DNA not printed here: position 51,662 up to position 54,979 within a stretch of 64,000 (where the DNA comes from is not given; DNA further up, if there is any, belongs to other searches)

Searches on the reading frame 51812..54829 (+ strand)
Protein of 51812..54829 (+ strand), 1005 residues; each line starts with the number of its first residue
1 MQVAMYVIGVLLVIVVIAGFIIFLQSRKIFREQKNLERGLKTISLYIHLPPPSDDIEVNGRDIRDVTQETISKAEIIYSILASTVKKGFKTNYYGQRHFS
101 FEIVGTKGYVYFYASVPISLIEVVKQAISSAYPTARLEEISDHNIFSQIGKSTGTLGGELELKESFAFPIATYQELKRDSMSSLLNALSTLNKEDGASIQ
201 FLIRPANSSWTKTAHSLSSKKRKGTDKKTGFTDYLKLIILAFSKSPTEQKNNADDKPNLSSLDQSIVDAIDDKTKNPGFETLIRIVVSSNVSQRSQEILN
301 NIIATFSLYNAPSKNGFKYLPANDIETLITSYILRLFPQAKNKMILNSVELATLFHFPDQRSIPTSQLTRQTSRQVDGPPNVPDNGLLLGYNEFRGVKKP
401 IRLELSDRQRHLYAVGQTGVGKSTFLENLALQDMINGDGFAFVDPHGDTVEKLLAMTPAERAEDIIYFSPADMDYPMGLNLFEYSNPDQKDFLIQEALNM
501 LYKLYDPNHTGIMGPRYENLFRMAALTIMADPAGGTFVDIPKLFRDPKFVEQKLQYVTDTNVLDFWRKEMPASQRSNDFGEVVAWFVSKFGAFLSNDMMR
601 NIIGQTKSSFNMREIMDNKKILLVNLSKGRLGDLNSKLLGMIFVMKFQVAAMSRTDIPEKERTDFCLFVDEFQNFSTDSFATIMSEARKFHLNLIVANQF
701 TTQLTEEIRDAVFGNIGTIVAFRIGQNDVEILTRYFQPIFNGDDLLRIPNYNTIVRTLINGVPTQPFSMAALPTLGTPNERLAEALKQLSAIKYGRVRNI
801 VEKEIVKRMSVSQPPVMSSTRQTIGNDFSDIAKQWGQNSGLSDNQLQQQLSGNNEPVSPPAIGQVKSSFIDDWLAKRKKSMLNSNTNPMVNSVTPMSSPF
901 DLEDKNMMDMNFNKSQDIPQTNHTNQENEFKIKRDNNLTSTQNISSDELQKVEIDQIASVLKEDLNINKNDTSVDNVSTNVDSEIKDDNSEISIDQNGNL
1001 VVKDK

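Call 22: search_protein_families(library=pfam, proteins=[window:51812-54829:+], max_evalue=0.01)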
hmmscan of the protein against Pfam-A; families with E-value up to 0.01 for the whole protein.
window:51812-54829:+ (1005 aa): 1 family
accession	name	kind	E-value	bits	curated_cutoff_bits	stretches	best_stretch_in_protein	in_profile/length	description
PF13401.12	AAA_22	-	2.6e-05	25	27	1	408-449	4-45/130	AAA domain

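Call 54: search_protein_families(library=ncbifam, proteins=[window:51812-54829:+], max_evalue=0.001)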
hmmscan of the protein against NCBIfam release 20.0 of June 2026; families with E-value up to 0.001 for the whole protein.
window:51812-54829:+ (1005 aa): 3 families
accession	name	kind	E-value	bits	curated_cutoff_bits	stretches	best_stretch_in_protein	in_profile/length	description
TIGR03743.1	SXT_TraD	subfamily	2.5e-10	39.5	366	1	390-471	153-240/636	conjugative transfer system coupling protein TraD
TIGR03754.1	conj_TOL_TraD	equivalog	3.4e-07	29.2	647.55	1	390-449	158-220/643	type IV conjugative transfer system coupling protein TraD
NF041447.1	TrbC_conju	equivalog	3.2e-06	25.9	800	1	387-447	107-167/685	F-type conjugative transfer protein TrbC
